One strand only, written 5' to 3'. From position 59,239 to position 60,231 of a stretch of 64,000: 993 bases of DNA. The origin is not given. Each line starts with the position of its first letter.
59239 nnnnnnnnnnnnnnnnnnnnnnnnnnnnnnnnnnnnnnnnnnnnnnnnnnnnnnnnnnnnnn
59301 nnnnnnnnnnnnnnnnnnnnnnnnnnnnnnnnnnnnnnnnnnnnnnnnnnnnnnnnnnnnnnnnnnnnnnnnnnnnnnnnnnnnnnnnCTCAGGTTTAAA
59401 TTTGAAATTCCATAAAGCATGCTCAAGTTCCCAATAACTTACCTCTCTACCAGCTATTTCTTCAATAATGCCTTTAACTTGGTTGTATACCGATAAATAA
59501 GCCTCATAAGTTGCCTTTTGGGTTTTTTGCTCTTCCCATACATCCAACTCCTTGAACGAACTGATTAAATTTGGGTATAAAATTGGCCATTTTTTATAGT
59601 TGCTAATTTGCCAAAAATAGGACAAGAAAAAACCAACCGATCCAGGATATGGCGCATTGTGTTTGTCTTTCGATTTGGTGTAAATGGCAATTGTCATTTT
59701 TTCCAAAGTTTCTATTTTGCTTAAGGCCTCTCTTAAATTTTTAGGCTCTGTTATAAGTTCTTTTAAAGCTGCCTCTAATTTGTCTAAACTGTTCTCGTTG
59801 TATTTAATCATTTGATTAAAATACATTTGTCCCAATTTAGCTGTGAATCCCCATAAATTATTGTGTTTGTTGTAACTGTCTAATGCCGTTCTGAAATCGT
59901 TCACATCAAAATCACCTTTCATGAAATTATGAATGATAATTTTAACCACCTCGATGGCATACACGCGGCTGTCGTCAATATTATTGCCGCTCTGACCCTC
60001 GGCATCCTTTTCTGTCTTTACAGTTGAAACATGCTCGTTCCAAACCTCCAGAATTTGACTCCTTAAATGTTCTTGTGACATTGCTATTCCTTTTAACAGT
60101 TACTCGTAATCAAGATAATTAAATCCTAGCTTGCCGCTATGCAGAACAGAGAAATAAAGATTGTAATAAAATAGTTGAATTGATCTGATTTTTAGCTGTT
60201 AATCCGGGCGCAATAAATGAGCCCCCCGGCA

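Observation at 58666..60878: Orphan 471-aa protein next to the tRNA, followed by an 800-bp non-coding stretch with a GC-rich, UUCG-capped hairpin islet: a candidate single-gene accessory or defence module with a structured RNA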

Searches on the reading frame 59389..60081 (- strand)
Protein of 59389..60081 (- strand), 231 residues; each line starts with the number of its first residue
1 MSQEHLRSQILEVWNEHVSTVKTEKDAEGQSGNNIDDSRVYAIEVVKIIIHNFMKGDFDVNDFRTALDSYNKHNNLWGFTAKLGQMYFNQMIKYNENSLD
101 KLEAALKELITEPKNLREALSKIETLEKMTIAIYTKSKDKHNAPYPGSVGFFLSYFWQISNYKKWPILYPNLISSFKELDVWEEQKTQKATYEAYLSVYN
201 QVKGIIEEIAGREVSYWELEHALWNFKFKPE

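Call 49: predict_structure(alignment_id=A3)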
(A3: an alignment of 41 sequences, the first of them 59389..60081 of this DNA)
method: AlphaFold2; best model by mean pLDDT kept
length: 231 residues; sequences in the alignment: 41
mean_pLDDT: 90.5   pTM: 0.87
mean pLDDT of the five models: 90.5, 90.3, 89.9, 89.5, 87.9
residues with pLDDT >= 90: 173; 70-90: 39; 50-70: 13; < 50: 6
segments of 3 or more residues with pLDDT < 50: 27-30
pLDDT, mean of each block of 10 residues (from residue 1): 84 84 54 77 97 98 96 88 92 95 98 98 98 94 94 98 96 92 95 97 93 92 75 49
secondary structure, 60 per line:
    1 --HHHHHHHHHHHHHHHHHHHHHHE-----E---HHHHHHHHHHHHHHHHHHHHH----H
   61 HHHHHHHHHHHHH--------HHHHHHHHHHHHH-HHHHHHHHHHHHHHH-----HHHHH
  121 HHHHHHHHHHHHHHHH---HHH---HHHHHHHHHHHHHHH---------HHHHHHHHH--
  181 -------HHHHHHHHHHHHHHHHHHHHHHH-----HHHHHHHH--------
elements in order: H3-24 H35-55 H60-73 H82-94 H96-110 H116-136 H146-160 H170-178 H188-210 H216-223
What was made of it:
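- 59395..60081 (-): N-terminal all-helical domain (aa 1-229), a predicted specificity/DNA-recognition module with no curated family. AF2 pLDDT 90.5, pTM 0.87 (call 49).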

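Call 60: search_protein_families(library=pfam, alignment_id=A5, max_evalue=1)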
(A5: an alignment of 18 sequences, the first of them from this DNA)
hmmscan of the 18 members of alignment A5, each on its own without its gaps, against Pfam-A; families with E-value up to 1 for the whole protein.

A. member 1, seq(229 aa): 0 families

B. families by the number of members that match (of 18 scanned): 23 families
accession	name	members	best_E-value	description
PF15884.10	QIL1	2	0.00096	MICOS complex subunit MIC13, QIL1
PF16247.11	DUF4904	2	0.0037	Domain of unknown function (DUF4904)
PF10437.14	Lip_prot_lig_C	2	0.023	Bacterial lipoate protein ligase C-terminus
PF18903.5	DUF5659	2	0.037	Domain of unknown function (DUF5659)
PF03000.19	NPH3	1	0.019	NPH3 family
PF00580.27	UvrD-helicase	1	0.021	UvrD/REP helicase N-terminal domain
PF21951.1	TARP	1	0.061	T-cell receptor gamma alternate reading frame protein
PF23202.1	PAH_ZNF598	1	0.062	ZNF598 PAH domain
PF18717.6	CxC4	1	0.063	CxC4 like cysteine cluster associated with KDZ transposases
PF15133.11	TASL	1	0.068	TLR adaptor interacting with SLC15A4 on the lysosome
PF08938.16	HBS1_N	1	0.075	HBS1 N-terminus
PF15083.11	Colipase-like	1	0.083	Colipase-like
PF19967.4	VMAP-M5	1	0.086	vWA-MoxR associated protein middle region (VMAP-M) 5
PF22476.1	Ago_N_3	1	0.1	Argonaute, N-terminal domain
PF03127.19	GAT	1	0.1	GAT domain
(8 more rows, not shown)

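Call 65: search_protein_representatives(alignment_id=A5)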
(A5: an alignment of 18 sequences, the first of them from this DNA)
Query: 18 sequences, 229 profile positions. Proteins with E-value up to 0.001 (for the whole library): 519; up to 1e-10: 296; up to 1e-30: 77. The best 150 are listed.
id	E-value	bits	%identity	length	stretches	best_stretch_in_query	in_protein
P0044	3.4e-100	351.0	-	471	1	3-228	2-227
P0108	3.0e-91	321.7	-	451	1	1-228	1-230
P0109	1.6e-84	299.8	-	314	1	1-228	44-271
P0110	3.9e-81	288.6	-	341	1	1-228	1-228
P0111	5.5e-80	284.9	-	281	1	1-209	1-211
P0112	4.1e-78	278.7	-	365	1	44-229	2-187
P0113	2.8e-77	276.0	-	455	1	1-228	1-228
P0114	4.6e-76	272.0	-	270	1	26-229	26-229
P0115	9.1e-73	261.3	-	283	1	2-225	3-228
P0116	1.4e-67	244.3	-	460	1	5-225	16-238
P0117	5.8e-64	232.4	-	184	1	1-179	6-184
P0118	2.1e-63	230.6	-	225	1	86-229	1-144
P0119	9.2e-60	218.7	-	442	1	4-227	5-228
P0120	9.7e-59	215.4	-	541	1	2-225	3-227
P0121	6.6e-57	209.4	-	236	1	5-228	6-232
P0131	1.6e-47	178.7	-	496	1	3-224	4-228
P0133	3.5e-46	174.3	-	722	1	4-227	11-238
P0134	2.8e-45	171.3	-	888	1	6-221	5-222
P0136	3.6e-45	171.0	-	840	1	4-226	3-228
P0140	1.1e-43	166.1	-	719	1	1-223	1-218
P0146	3.5e-40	154.6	-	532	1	3-224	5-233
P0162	7.7e-37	143.7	-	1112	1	7-226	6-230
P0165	2.7e-36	141.9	-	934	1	6-228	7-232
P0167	9.3e-36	140.2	-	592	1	3-228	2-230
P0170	2.3e-35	138.9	-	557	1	11-225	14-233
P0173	2.6e-34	135.4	-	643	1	33-227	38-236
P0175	7.4e-34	134.0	-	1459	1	5-228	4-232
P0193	6.9e-28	114.4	-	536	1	7-219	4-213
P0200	5.9e-27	111.4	-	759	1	3-228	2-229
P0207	6.8e-26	107.9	-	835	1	39-226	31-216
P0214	3.1e-24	102.5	-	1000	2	30-226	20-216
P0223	1.0e-22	97.5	-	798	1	32-205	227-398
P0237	1.2e-20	90.8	-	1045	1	25-226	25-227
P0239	1.3e-20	90.6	-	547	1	36-203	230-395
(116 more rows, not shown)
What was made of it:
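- The profile finds 519 cluster representatives (call 65).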

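Call 66: search_protein_families(library=pfam, proteins=[P0133, P0134, P0136, P0140, P0162, P0165, P0175, P0120, P0167, P0214], max_evalue=0.001)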
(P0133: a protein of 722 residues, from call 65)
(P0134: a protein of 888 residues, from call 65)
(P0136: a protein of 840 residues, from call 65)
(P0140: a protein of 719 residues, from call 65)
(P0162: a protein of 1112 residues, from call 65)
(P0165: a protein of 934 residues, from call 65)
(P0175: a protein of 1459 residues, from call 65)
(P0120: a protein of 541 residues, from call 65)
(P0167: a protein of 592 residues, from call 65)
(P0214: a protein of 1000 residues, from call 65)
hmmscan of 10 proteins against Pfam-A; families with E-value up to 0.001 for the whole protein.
P0133 (722 aa): 10 families
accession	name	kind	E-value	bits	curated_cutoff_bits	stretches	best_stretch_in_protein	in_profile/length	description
PF07728.20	AAA_5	-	8.2e-19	68.4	22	1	433-594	1-138/139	AAA domain (dynein-related subfamily)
PF20720.3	nSTAND3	-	8.6e-07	29.2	27.2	1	421-476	7-61/155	Novel STAND NTPase 3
PF07726.17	AAA_3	-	1.6e-06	28.5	27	1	433-536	1-92/131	ATPase family associated with various cellular activities (AAA)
PF20030.5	bpMoxR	-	1.9e-06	27.5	27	1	416-463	16-63/205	MoxR domain in the MoxR-vWA-beta-propeller ternary systems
PF00004.35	AAA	-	4e-05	24.5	21.2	1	434-463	1-27/131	ATPase family associated with various cellular activities (AAA)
PF13191.12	AAA_16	-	5.2e-05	24.2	32.6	1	418-458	6-51/167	AAA ATPase domain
PF05673.19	DUF815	-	0.0001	22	23.8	1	396-462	16-84/249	Protein of unknown function (DUF815)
PF12775.13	AAA_7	-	0.00028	20.9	25.8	1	425-464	27-66/181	P-loop containing dynein motor region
PF13245.12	AAA_19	-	0.00034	21.2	25.1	0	430-536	10-119/134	AAA domain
PF00158.32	Sigma54_activat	-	0.00068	19.8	20.2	0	415-464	6-55/168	Sigma-54 interaction domain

P0134 (888 aa): 7 families
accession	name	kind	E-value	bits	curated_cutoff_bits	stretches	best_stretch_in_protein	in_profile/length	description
PF07728.20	AAA_5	-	1.4e-13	51.5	22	1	558-733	1-139/139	AAA domain (dynein-related subfamily)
PF01878.24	EVE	-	1.4e-13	51.5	23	1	375-509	1-144/145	EVE domain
PF13245.12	AAA_19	-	2.3e-05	25.1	25.1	1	553-664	8-115/134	AAA domain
PF20720.3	nSTAND3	-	0.00012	22.2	27.2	1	547-588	8-49/155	Novel STAND NTPase 3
PF13191.12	AAA_16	-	0.00014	22.8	32.6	0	554-585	22-53/167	AAA ATPase domain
PF00005.33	ABC_tran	-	0.00042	21.4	25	0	548-605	3-59/137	ABC transporter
PF00004.35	AAA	-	0.00098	20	21.2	0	559-580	1-22/131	ATPase family associated with various cellular activities (AAA)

P0136 (840 aa): 6 families
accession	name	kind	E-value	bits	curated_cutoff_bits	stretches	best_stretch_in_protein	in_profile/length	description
PF07728.20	AAA_5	-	2.3e-12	47.6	22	1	511-686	1-139/139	AAA domain (dynein-related subfamily)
PF13245.12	AAA_19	-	8.7e-06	26.4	25.1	1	508-605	10-107/134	AAA domain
PF20720.3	nSTAND3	-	4.9e-05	23.5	27.2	1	502-538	10-46/155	Novel STAND NTPase 3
PF13401.12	AAA_22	-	0.00022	22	27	0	509-600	5-96/130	AAA domain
PF00004.35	AAA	-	0.00029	21.7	21.2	0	512-534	1-23/131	ATPase family associated with various cellular activities (AAA)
PF13191.12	AAA_16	-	0.00098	20.1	32.6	0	493-541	7-52/167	AAA ATPase domain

P0140 (719 aa): 2 families
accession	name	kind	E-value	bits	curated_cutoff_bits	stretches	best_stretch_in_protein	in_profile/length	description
PF07728.20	AAA_5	-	3.3e-08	34.1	22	0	248-346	5-95/139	AAA domain (dynein-related subfamily)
PF18899.5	DUF5655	-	5.5e-05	23.6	24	1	392-503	4-106/109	Domain of unknown function (DUF5655)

P0162 (1112 aa): 5 families
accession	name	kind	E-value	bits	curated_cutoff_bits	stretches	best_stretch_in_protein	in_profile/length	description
PF07728.20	AAA_5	-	6.4e-19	68.8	22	1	618-785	2-139/139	AAA domain (dynein-related subfamily)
PF13401.12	AAA_22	-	5.8e-07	30.3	27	1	616-718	6-95/130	AAA domain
PF00004.35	AAA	-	6.6e-07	30.3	21.2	1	619-788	2-126/131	ATPase family associated with various cellular activities (AAA)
PF13191.12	AAA_16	-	0.00016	22.7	32.6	0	616-718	25-143/167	AAA ATPase domain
PF20720.3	nSTAND3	-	0.00057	20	27.2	0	606-646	8-49/155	Novel STAND NTPase 3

P0165 (934 aa): 1 family
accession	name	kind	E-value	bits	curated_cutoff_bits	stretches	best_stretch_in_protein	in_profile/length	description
PF07728.20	AAA_5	-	1.9e-18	67.2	22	1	580-727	2-139/139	AAA domain (dynein-related subfamily)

P0175 (1459 aa): 4 families
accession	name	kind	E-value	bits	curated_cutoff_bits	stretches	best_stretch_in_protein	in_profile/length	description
PF07728.20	AAA_5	-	3.1e-17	63.3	22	1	1038-1206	2-139/139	AAA domain (dynein-related subfamily)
PF00004.35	AAA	-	9e-07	29.8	21.2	1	1039-1208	2-125/131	ATPase family associated with various cellular activities (AAA)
PF13401.12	AAA_22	-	7.1e-06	26.8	27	1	1036-1170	6-121/130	AAA domain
PF20720.3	nSTAND3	-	0.00037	20.7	27.2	1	1026-1064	8-46/155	Novel STAND NTPase 3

P0120 (541 aa): 8 families
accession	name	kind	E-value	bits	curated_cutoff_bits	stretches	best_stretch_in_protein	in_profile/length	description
PF07728.20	AAA_5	-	2.8e-23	82.9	22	1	284-435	1-139/139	AAA domain (dynein-related subfamily)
PF20720.3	nSTAND3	-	3.1e-06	27.4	27.2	1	270-320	5-51/155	Novel STAND NTPase 3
PF00004.35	AAA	-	3.3e-06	28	21.2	1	286-437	2-125/131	ATPase family associated with various cellular activities (AAA)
PF13401.12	AAA_22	-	0.0003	21.6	27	0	281-389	4-111/130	AAA domain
PF01695.23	IstB_IS21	-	0.00032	20.7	24.1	0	281-305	91-115/238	IstB-like ATP binding protein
PF13173.12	AAA_14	-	0.00034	21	27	1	282-402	2-99/129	AAA domain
PF13479.12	AAA_24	-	0.00062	20.1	27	0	282-333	2-55/195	AAA domain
PF01078.27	Mg_chelatase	-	0.00074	19.4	20.3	0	274-319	14-59/207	Magnesium chelatase, subunit ChlI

P0167 (592 aa): 8 families
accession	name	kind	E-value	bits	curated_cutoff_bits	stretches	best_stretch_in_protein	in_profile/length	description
PF07728.20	AAA_5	-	9.5e-18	65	22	1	304-466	1-138/139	AAA domain (dynein-related subfamily)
PF07726.17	AAA_3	-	2.7e-07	31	27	1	305-408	2-93/131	ATPase family associated with various cellular activities (AAA)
PF13245.12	AAA_19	-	2.4e-06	28.2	25.1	1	300-424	9-126/134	AAA domain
PF20720.3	nSTAND3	-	1e-05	25.7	27.2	1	292-336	7-51/155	Novel STAND NTPase 3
PF00004.35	AAA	-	2.3e-05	25.3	21.2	1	305-327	1-23/131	ATPase family associated with various cellular activities (AAA)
PF13191.12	AAA_16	-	9.5e-05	23.4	32.6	1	290-331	11-53/167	AAA ATPase domain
PF20030.5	bpMoxR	-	0.00035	20.1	27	1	288-332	17-61/205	MoxR domain in the MoxR-vWA-beta-propeller ternary systems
PF01695.23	IstB_IS21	-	0.00042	20.3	24.1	1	300-332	90-122/238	IstB-like ATP binding protein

P0214 (1000 aa): 1 family
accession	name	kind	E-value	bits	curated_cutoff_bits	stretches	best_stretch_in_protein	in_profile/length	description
PF03235.19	GmrSD_N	-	8.4e-28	98.3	33.2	1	281-509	2-198/199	GmrSD restriction endonuclease, N-terminal domain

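Call 76: search_protein_families(library=pfam, proteins=[P0131, P0146, P0170, P0173, P0193, P0200, P0207, P0223, P0237, P0239], max_evalue=0.0001)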
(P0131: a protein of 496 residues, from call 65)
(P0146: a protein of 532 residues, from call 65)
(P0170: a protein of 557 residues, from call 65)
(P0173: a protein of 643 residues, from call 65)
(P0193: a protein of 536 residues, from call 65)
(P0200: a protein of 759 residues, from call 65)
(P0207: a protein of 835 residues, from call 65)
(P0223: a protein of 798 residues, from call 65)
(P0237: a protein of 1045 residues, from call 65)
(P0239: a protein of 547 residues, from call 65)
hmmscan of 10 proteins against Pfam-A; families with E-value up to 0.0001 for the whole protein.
P0131 (496 aa): 1 family
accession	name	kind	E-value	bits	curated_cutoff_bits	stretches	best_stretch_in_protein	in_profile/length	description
PF09254.17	FokI_cleav_dom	-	9.1e-05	22.4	25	0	360-462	57-168/188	FokI, cleavage domain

P0146 (532 aa): 5 families
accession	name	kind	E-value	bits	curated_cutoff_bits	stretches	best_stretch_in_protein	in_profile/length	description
PF07728.20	AAA_5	-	2.3e-19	70.2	22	1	290-437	3-139/139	AAA domain (dynein-related subfamily)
PF00004.35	AAA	-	8.3e-08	33.2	21.2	1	290-438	2-124/131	ATPase family associated with various cellular activities (AAA)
PF13401.12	AAA_22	-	8.6e-07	29.8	27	1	285-396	4-111/130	AAA domain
PF20720.3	nSTAND3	-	1.7e-05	25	27.2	1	273-315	4-44/155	Novel STAND NTPase 3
PF13191.12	AAA_16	-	9.7e-05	23.4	32.6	0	285-313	23-51/167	AAA ATPase domain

P0170 (557 aa): 4 families
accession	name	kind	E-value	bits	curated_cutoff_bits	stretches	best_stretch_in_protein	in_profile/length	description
PF07728.20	AAA_5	-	3.9e-26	92.1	22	1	295-450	1-139/139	AAA domain (dynein-related subfamily)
PF20720.3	nSTAND3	-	1.9e-07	31.3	27.2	1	278-350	2-67/155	Novel STAND NTPase 3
PF01695.23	IstB_IS21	-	3.9e-05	23.7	24.1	0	289-316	88-115/238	IstB-like ATP binding protein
PF00004.35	AAA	-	4.8e-05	24.3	21.2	0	296-451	1-124/131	ATPase family associated with various cellular activities (AAA)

P0173 (643 aa): 1 family
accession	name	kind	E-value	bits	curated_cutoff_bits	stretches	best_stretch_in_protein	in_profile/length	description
PF03235.19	GmrSD_N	-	4.6e-22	79.6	33.2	1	292-438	11-198/199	GmrSD restriction endonuclease, N-terminal domain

P0193 (536 aa): 0 families

P0200 (759 aa): 2 families
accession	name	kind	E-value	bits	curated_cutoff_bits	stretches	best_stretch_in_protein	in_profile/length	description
PF07728.20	AAA_5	-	4.4e-16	59.6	22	1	436-610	2-139/139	AAA domain (dynein-related subfamily)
PF20720.3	nSTAND3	-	3e-05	24.2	27.2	1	422-468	6-52/155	Novel STAND NTPase 3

P0207 (835 aa): 5 families
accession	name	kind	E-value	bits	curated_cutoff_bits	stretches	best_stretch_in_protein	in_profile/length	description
PF07728.20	AAA_5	-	1.3e-16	61.3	22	1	542-706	1-139/139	AAA domain (dynein-related subfamily)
PF14338.12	Mrr_N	-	1.2e-10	41.9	29.5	1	246-328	4-86/87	Mrr N-terminal domain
PF07726.17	AAA_3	-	1.1e-05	25.7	27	0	543-646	2-91/131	ATPase family associated with various cellular activities (AAA)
PF01695.23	IstB_IS21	-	5.4e-05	23.2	24.1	0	537-641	89-179/238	IstB-like ATP binding protein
PF00004.35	AAA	-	7.7e-05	23.6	21.2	0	543-647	1-98/131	ATPase family associated with various cellular activities (AAA)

P0223 (798 aa): 0 families

P0237 (1045 aa): 1 family
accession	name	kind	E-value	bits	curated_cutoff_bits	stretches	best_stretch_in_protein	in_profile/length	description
PF07728.20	AAA_5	-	1.6e-11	44.8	22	1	739-888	26-139/139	AAA domain (dynein-related subfamily)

P0239 (547 aa): 0 families
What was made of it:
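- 14 of 20 long hits carry AAA_5, 2 carry GmrSD_N, 1 carries EVE and 1 carries Mrr_N (calls 66, 76).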
